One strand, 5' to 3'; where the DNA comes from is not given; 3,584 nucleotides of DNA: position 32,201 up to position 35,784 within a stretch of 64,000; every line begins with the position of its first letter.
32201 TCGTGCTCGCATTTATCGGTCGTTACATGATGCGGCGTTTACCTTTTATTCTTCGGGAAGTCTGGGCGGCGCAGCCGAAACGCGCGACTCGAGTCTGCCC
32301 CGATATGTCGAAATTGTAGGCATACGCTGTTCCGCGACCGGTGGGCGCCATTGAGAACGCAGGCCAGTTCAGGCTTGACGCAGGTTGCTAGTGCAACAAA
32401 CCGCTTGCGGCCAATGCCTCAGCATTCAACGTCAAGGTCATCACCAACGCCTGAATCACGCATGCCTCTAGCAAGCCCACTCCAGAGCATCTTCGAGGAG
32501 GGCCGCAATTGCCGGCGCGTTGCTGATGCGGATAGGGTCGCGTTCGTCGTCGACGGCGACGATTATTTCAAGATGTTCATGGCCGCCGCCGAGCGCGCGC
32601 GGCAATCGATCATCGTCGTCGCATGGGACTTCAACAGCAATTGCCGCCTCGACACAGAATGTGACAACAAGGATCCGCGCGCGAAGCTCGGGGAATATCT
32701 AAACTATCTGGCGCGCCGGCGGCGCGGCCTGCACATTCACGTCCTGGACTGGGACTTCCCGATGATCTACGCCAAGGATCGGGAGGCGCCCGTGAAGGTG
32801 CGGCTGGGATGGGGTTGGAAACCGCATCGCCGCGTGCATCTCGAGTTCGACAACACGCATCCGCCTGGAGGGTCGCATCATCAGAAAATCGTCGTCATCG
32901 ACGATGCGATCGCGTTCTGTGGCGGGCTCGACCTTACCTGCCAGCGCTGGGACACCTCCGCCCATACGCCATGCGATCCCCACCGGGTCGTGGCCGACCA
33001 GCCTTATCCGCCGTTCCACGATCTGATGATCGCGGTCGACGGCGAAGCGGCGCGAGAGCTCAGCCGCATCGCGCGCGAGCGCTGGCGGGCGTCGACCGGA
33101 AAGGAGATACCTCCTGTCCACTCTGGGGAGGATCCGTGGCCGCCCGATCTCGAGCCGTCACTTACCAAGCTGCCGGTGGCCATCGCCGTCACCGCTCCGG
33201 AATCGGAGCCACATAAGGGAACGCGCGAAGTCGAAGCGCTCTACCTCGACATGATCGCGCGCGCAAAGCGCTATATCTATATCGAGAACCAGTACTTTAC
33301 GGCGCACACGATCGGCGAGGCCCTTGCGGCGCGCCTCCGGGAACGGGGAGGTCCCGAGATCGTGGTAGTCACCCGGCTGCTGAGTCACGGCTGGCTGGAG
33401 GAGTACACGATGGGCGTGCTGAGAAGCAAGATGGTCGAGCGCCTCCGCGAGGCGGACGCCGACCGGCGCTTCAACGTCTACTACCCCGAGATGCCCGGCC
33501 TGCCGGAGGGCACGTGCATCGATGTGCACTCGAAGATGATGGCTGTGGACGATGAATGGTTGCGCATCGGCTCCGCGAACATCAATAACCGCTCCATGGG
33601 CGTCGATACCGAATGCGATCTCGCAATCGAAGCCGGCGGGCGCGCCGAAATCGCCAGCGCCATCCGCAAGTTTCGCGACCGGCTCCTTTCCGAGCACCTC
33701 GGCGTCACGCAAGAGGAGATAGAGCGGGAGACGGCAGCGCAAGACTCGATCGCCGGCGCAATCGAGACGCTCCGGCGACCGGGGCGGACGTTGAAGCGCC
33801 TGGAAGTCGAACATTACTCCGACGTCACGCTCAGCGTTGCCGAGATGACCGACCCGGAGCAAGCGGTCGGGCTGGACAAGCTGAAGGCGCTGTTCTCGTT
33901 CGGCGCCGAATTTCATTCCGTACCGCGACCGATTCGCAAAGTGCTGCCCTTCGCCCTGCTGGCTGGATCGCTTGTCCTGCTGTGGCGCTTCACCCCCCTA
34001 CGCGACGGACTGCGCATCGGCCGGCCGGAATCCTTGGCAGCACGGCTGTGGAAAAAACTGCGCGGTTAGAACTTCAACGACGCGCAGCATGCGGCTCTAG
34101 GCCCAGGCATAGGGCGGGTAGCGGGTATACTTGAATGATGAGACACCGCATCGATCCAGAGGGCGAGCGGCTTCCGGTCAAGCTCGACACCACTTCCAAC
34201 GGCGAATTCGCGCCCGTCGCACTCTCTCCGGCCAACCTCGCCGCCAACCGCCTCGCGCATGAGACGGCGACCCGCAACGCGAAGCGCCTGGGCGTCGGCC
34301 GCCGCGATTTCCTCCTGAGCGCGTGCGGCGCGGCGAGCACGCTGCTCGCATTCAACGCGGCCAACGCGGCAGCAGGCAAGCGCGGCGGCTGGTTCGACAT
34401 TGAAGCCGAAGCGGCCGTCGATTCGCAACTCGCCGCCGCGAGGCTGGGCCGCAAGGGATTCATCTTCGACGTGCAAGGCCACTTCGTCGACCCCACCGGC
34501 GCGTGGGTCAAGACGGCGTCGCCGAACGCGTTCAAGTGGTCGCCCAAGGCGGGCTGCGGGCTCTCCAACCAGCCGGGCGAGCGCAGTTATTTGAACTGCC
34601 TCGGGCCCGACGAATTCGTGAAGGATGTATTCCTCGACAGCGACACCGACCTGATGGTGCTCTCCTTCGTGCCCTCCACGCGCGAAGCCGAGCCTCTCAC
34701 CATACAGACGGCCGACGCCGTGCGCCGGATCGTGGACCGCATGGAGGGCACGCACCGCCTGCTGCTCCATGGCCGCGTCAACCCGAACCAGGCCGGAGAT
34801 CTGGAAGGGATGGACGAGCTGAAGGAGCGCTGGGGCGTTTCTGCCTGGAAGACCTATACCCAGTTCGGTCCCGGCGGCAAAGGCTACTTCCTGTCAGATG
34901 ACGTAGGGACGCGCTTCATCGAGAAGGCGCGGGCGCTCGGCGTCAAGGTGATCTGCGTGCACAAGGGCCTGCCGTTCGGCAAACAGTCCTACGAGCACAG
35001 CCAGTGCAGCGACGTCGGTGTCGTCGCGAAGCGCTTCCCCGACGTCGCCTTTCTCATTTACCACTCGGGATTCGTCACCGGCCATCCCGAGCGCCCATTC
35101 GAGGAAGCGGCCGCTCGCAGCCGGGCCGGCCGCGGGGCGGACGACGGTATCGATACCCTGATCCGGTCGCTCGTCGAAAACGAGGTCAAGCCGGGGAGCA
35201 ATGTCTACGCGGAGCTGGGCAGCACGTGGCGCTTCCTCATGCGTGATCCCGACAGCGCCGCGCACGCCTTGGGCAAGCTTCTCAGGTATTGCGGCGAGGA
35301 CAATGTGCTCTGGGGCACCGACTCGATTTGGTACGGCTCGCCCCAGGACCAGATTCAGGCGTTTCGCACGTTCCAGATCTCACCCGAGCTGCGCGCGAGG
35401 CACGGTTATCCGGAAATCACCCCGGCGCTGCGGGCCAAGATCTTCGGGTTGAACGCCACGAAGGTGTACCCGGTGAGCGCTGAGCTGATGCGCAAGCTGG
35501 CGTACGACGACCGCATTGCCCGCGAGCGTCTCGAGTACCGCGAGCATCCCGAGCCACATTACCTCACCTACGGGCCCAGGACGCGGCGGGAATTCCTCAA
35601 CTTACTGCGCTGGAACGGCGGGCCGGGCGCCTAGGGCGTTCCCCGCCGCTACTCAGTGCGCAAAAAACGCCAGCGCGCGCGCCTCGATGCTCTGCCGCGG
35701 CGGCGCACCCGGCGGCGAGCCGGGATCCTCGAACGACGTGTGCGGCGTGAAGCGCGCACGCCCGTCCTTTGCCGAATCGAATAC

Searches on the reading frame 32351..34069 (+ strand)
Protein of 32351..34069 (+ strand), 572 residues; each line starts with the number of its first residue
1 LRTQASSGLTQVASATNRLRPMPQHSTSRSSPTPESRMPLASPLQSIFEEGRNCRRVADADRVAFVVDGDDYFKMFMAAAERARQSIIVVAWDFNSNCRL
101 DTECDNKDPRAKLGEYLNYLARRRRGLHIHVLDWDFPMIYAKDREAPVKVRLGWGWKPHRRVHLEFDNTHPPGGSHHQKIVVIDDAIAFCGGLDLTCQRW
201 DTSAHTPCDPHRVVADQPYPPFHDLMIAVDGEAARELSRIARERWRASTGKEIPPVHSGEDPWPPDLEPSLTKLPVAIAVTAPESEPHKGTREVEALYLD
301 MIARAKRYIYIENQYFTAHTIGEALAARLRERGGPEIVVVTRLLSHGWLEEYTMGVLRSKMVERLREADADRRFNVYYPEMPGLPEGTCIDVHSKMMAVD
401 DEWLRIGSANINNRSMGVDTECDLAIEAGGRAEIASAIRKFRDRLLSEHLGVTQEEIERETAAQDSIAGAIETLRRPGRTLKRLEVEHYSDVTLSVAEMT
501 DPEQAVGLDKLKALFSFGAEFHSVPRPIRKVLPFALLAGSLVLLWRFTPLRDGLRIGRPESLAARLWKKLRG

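Call 62: search_protein_families(library=pfam, proteins=[window:32351-34069:+], max_evalue=0.00001)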
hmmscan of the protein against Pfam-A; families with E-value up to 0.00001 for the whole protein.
window:32351-34069:+ (572 aa): 2 families
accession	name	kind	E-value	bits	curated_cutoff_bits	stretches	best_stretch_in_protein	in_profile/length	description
PF13091.12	PLDc_2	-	3.9e-16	59.5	27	1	299-437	2-123/132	PLD-like domain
PF00614.28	PLDc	-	5.2e-14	52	21.9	1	173-196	2-25/28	Phospholipase D Active site motif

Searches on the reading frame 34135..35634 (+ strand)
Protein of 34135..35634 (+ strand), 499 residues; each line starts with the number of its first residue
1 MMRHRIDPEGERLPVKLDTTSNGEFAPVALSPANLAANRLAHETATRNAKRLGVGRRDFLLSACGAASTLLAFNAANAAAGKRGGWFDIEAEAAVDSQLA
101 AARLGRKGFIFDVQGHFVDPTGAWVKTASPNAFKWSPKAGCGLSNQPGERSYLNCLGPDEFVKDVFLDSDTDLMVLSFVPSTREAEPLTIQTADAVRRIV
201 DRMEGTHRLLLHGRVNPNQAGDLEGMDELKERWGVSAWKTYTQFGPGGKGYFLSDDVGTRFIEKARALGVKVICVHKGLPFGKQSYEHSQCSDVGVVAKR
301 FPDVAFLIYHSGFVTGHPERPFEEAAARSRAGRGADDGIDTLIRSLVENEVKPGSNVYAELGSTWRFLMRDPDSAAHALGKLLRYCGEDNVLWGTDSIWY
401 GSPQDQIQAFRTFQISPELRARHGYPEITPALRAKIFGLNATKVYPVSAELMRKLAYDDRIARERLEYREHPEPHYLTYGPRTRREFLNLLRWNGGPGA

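Call 62: search_protein_families(library=pfam, proteins=[window:34135-35634:+], max_evalue=0.00001)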
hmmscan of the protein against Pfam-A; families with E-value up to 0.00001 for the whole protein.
window:34135-35634:+ (499 aa): 1 family
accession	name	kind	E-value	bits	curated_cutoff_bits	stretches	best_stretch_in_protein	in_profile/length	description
PF04909.20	Amidohydro_2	-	3e-16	60.5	26.4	1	164-446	34-288/289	Amidohydrolase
